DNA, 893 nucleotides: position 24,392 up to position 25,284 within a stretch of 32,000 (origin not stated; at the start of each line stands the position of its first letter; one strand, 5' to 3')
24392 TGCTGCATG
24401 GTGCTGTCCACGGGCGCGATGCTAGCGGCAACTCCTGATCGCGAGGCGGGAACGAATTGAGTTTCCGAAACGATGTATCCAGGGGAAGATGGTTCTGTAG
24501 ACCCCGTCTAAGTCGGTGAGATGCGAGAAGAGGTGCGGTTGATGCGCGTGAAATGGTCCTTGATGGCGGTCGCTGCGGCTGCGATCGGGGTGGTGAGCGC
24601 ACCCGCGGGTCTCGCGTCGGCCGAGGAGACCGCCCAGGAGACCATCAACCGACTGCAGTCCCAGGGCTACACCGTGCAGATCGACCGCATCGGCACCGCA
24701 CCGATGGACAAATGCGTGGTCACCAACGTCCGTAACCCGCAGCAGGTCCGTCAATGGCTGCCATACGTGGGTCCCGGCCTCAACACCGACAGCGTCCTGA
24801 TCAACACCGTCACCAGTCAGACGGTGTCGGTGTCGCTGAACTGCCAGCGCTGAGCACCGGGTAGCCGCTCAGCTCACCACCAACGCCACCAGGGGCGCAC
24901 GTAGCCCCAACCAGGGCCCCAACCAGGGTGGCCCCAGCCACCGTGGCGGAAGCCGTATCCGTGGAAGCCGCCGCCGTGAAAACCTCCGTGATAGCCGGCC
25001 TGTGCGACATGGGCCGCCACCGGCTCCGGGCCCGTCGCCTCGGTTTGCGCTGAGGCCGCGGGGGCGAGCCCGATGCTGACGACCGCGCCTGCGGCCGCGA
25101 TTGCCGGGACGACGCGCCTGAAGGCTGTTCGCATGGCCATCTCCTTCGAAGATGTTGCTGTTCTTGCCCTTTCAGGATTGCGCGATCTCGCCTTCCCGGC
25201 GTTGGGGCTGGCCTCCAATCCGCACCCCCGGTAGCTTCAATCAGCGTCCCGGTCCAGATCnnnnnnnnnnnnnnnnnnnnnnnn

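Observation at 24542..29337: Mirror-image cassette: two paralogous pairs of tiny exported proteins bracket the divergent oxalyl-CoA genes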

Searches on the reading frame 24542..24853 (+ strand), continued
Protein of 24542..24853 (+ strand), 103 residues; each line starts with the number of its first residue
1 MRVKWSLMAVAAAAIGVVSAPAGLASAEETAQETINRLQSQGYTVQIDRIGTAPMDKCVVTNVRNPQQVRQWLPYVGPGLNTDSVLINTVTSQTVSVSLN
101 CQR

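Call 47: predict_structure(alignment_id=A2)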
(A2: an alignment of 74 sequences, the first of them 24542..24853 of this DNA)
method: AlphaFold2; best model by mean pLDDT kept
length: 103 residues; sequences in the alignment: 74
mean_pLDDT: 70.7   pTM: 0.45
mean pLDDT of the five models: 70.7, 70.1, 66.4, 64.3, 59.9
residues with pLDDT >= 90: 0; 70-90: 67; 50-70: 10; < 50: 26
segments of 3 or more residues with pLDDT < 50: 1-4, 6-27
pLDDT, mean of each block of 10 residues (from residue 1): 44 43 49 84 87 82 81 77 74 85 78
secondary structure, 60 per line:
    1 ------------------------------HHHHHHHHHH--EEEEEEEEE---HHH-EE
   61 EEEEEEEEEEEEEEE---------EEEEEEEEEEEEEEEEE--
elements in order: H31-40 E43-51 E59-75 E85-101
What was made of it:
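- Closest known: PASTA domain. Same: Both are small extracytoplasmic alpha+beta units of about 70 residues, with one helix followed by three strands (call 47).
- Tried and rejected: The 74-sequence alignment was needed (call 47).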

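Call 51: fold_search(model_id=the predicted structure, library=pdb)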
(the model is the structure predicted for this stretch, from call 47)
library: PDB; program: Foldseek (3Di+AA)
matches with E <= 10: 233; with E <= 0.001: 0
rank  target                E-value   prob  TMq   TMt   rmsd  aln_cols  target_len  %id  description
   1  7ac7_S                4.5e-01  0.38  0.35  0.33   7.6        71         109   15  Structure of accomodated trans-translation complex on E. Coli stalled ribosome. (released 2021-08-18)
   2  8p3i_A                8.0e-01  0.08  0.22  0.12  10.9        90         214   10  Fusion hSlp2-a_Rab27A bound to covalent hit fragment IMP-1721 (released 2024-11-20)
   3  5cfr_A                8.0e-01  0.02  0.11  0.07  13.3        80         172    6  Crystal structure of anemone STING (Nematostella vectensis) in apo 'unrotated' closed conformation (released 2015-08-26)
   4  4v47_AQ               8.5e-01  0.12  0.26  0.25   4.4        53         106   21  Real space refined coordinates of the 30S and 50S subunits fitted into the low resolution cryo-EM map of the EF-G.GTP (released 2014-07-09)
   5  5v7q_S                9.1e-01  0.15  0.30  0.28   8.8        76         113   16  Cryo-EM structure of the large ribosomal subunit from Mycobacterium tuberculosis bound with a potent linezolid analog (released 2017-09-20)
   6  2ihm_B                9.7e-01  0.06  0.16  0.08   9.1        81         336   15  Polymerase mu in ternary complex with gapped 11mer DNA duplex and bound incoming nucleotide (released 2006-12-12)
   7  8p3i_B                1.2e+00  0.08  0.22  0.12  11.4        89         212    9  Fusion hSlp2-a_Rab27A bound to covalent hit fragment IMP-1721 (released 2024-11-20)
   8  8p3j_A                1.3e+00  0.07  0.23  0.13  11.2        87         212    9  Fusion hSlp2-a_Rab27A non-covalent complex with hit fragment IMP-1704 (released 2024-11-20)
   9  9qiw_LP               1.3e+00  0.04  0.14  0.11   6.2        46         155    9  Human pre-60S - State 3 (released 2025-04-30)
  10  6spb_S                1.4e+00  0.13  0.26  0.25   4.1        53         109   17  Pseudomonas aeruginosa 50s ribosome from a clinical isolate with a mutation in uL6 (released 2019-10-16)
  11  8oj3_x                1.4e+00  0.08  0.23  0.15   9.9        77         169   10  Crystal structure of the Candida albicans 80S ribosome in complex with geneticin G418 (rotated state) (released 2024-10-09)
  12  3j7o_P                1.4e+00  0.04  0.15  0.12   5.9        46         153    9  Structure of the mammalian 60S ribosomal subunit (released 2014-09-03)
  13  8p3k_A                1.4e+00  0.04  0.16  0.10  11.6        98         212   10  Fusion hSlp2-a_Rab27A non-covalent complex with compound IMP-2505 (released 2024-11-20)
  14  5cfq_A                1.4e+00  0.02  0.12  0.08  13.2        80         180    8  Crystal structure of anemone STING (Nematostella vectensis) in complex with 2',3' cGAMP, c[G(2',5')pA(3',5')p] (released 2015-08-26)
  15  1rp5_B                1.5e+00  0.30  0.30  0.05  10.7        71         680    7  PBP2x from Streptococcus pneumoniae strain 5259 with reduced susceptibility to beta-lactam antibiotics (released 2004-02-03)
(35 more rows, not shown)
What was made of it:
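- On PASTA domain (PF03793): The query included the 29-residue disordered signal peptide (call 51).
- Closest known: PASTA domain. Different: The Foldseek matches are non-significant (E 1.5-2.4, TM about 0.3) (call 51).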

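Call 53: search_protein_families(library=pfam, alignment_id=A2, max_evalue=1)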
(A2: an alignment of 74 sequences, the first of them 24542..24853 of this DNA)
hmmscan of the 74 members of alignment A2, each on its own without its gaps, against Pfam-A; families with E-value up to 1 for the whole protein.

A. member 1, window:24542-24853:+ (103 aa): 1 family
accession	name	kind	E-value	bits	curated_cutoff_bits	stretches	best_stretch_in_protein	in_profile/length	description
PF00563.25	EAL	-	0.043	13.6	31.3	1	24-52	128-156/236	EAL domain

B. families by the number of members that match (of 74 scanned): 42 families (the first 25 are shown)
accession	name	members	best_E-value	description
PF00563.25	EAL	20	0.0021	EAL domain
PF13670.12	PepSY_2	13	0.0016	Peptidase propeptide and YPEB domain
PF13663.11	DUF4148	4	0.0043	Domain of unknown function (DUF4148)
PF13399.11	LytR_C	2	0.011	LytR cell envelope-related transcriptional attenuator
PF01325.25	Fe_dep_repress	2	0.032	Iron dependent repressor, N-terminal DNA binding domain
PF23710.1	DUF7155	2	0.055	Family of unknown function (DUF7155)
PF17965.7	MucBP_2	2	0.084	Mucin binding domain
PF00107.32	ADH_zinc_N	1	0.0012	Zinc-binding dehydrogenase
PF12092.13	DUF3568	1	0.013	Protein of unknown function (DUF3568)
PF11021.13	DUF2613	1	0.013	Protein of unknown function (DUF2613)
PF19546.4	DUF6070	1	0.022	Family of unknown function (DUF6070)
PF22454.1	PQQ_syn_pqqF_N_2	1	0.027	PQQ synthase PqqF, N-terminal lobe domain 2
PF23922.1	DUF7261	1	0.038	Family of unknown function (DUF7261)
PF13609.12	Porin_4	1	0.049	Gram-negative porin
PF03030.21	H_PPase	1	0.059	Inorganic H+ pyrophosphatase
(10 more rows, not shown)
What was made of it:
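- Closest known: PepSY_2. Same: They are similar in size, secreted location and helix-plus-sheet architecture (calls 47, 53).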

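Call 60: list_cluster_members(proteins=[P0237, P0244, P0248, P0261, P0270, P0177, P0183, P0168, P0207, P0145])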
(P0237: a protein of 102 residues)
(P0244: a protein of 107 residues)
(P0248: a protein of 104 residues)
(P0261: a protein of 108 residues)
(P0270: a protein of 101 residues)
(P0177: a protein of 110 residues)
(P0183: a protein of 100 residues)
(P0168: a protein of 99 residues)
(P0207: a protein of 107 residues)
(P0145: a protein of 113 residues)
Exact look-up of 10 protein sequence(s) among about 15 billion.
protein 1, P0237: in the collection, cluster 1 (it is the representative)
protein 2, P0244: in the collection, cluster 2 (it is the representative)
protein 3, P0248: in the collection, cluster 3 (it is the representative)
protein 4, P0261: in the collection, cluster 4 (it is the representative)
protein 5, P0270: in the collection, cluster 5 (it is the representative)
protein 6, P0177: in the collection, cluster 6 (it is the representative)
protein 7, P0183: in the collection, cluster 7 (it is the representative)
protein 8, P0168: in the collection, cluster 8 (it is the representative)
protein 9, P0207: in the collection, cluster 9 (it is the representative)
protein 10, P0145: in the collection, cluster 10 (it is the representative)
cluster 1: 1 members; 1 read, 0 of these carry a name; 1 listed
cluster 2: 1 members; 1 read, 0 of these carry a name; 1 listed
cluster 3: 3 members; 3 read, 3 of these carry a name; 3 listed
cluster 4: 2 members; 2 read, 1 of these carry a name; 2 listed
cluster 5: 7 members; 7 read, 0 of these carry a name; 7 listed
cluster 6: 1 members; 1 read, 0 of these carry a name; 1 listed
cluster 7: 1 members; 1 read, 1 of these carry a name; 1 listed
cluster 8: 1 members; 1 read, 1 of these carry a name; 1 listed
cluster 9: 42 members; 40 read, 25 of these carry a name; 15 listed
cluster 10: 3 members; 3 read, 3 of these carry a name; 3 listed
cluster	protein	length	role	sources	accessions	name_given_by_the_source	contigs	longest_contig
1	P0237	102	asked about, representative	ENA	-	-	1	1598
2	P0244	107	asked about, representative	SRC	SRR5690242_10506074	-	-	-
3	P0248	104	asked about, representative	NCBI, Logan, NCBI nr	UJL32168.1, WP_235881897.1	hypothetical protein HZU38_30750 (plasmid) [Mycolicibacterium vanbaalenii] | hypothetical protein [Mycolicibacterium vanbaalenii]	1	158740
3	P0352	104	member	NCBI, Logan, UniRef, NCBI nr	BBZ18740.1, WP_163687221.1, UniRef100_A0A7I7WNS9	hypothetical protein [Mycolicibacterium gadium] | DUF732 domain-containing protein n=1 Tax=Mycolicibacterium gadium TaxID=1794 ...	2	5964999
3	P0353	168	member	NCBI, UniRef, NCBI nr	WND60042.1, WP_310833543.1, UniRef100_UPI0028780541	hypothetical protein QQA43_30810 (plasmid) [Mycolicibacterium vanbaalenii] | hypothetical protein n=2 Tax=Mycolicibacterium vanbaalenii TaxID=110539 ... | hypothetical protein [Mycolicibacterium vanbaalenii]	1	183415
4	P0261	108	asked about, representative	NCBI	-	-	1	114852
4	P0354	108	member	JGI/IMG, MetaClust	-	\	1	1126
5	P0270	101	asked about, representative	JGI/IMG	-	-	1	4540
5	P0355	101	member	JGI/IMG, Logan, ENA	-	-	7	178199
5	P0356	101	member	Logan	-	-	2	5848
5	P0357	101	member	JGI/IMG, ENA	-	-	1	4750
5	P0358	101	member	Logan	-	-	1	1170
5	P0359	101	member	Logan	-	-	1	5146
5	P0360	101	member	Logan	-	-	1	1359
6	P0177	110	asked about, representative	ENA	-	-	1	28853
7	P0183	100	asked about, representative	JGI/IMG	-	hypothetical protein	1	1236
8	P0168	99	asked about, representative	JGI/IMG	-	hypothetical protein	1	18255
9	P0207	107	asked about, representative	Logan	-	-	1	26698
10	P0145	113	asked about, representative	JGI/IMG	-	hypothetical protein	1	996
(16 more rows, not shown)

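Call 71: search_protein_families(library=pfam, proteins=[L007:6334-7056:-, L007:7300-8748:+, L007:8779-9726:+, L007:9723-10655:+, L042:6395-7282:+, L065:8121-9086:+], max_evalue=0.00001)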
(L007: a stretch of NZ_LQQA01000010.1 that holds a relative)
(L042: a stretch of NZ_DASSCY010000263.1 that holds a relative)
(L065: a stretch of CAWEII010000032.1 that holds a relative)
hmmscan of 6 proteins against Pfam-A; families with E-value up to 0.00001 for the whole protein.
L007:6334-7056:- (240 aa): 2 families
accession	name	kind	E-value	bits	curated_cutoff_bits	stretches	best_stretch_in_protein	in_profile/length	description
PF07729.17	FCD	-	6.6e-20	72.2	24.3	1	107-225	1-123/125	FCD domain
PF00392.27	GntR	-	1.6e-19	69.8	27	1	18-78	4-64/64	Bacterial regulatory proteins, gntR family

L007:7300-8748:+ (482 aa): 2 families
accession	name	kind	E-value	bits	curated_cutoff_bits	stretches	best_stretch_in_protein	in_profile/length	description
PF07690.21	MFS_1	-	4.5e-43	147.9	33.4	2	19-289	2-282/347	Major Facilitator Superfamily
PF00083.30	Sugar_tr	-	1.6e-25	90.3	22.3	1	14-448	2-435/452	Sugar (and other) transporter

L007:8779-9726:+ (315 aa): 1 family
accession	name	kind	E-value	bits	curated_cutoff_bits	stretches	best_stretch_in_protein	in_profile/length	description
PF00701.28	DHDPS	-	1.2e-40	139.5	22.1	1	7-303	2-288/289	Dihydrodipicolinate synthetase family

L007:9723-10655:+ (310 aa): 1 family
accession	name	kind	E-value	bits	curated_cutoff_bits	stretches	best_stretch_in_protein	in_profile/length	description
PF00480.26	ROK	-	2.6e-56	191.8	22.9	1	7-303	2-290/294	ROK family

L042:6395-7282:+ (295 aa): 1 family
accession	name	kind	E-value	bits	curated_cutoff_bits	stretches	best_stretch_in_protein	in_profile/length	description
PF14247.12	DUF4344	-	2.3e-71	240.5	29.6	1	68-290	1-220/220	Putative metallopeptidase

L065:8121-9086:+ (321 aa): 2 families
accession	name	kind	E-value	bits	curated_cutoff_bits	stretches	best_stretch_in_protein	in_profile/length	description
PF07859.19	Abhydrolase_3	-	4.5e-37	128.3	25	1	101-302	1-209/210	alpha/beta hydrolase fold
PF10340.15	Say1_Mug180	-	1.9e-12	47.2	21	1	101-222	125-251/374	Steryl acetyl hydrolase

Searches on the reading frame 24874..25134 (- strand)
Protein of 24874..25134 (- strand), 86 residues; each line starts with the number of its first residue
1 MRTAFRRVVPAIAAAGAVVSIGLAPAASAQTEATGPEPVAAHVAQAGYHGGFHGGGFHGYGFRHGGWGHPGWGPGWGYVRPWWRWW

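Call 3: search_protein_families(library=pfam, proteins=[window:24874-25134:-], max_evalue=1)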
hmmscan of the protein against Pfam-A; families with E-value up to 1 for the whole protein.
window:24874-25134:- (86 aa): 1 family
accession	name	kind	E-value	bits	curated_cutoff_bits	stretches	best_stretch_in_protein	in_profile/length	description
PF16208.10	Keratin_2_head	-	0.08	13.5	28.2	1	43-78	87-123/161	Keratin type II head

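Call 4: search_protein_families(library=ncbifam, proteins=[window:24874-25134:-], max_evalue=1)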
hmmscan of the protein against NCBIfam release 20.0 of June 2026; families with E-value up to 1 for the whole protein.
window:24874-25134:- (86 aa): 0 families

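Call 22: find_homologous_proteins(query=window:24874-25134:-, max_evalue=0.001)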
Query window:24874-25134:- (86 aa): 3 proteins with E <= 0.001 among 22 candidates.
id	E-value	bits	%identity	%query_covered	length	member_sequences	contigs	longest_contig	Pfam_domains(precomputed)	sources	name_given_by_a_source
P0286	1.9e-49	184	99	100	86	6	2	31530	-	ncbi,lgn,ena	-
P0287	8.4e-32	127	73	100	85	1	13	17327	-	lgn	-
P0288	8.0e-25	105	67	100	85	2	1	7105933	-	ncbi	ncbi:hypothetical protein [Mycolicibacterium goodii]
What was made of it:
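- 24874..25134 (-): B1: an 86-aa exported Gly/His/Trp-rich protein, downstream of the ligase on the same strand. Only 3 clusters in 5.8 billion proteins (call 22).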

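Call 74: find_encoding_contigs(protein=P0287, flank=6000, max_places=2)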
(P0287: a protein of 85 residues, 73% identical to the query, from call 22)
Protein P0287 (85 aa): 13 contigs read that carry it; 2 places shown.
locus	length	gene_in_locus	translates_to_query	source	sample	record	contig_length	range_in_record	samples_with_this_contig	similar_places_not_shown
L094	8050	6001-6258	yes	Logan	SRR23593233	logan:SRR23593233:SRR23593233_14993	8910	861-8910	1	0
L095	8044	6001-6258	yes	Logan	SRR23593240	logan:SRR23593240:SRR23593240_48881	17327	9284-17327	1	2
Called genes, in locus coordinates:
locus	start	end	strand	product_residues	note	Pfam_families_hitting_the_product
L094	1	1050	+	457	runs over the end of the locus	PF00375:SDF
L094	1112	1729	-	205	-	PF00440:TetR_N, PF16859:TetR_C_11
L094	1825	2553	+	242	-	PF00106:adh_short, PF01370:Epimerase (weak), PF08659:KR, PF23441:SDR (weak), PF13561:adh_short_C2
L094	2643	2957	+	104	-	-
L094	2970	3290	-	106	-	-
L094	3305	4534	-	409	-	PF02776:TPP_enzyme_N, PF00205:TPP_enzyme_M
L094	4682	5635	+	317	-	PF00501:AMP-binding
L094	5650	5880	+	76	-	PF13193:AMP-binding_C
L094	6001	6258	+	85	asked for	-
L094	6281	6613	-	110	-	-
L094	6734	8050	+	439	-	?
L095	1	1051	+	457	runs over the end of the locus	PF00375:SDF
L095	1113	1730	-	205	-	PF00440:TetR_N, PF16859:TetR_C_11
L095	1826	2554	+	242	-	PF00106:adh_short, PF01370:Epimerase (weak), PF08659:KR, PF23441:SDR (weak), PF13561:adh_short_C2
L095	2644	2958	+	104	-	-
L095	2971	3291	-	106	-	-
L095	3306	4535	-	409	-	PF02776:TPP_enzyme_N, PF00205:TPP_enzyme_M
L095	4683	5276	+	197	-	PF00501:AMP-binding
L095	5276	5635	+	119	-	PF00501:AMP-binding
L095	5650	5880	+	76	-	PF13193:AMP-binding_C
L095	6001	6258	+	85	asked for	-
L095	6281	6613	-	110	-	-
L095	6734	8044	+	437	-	?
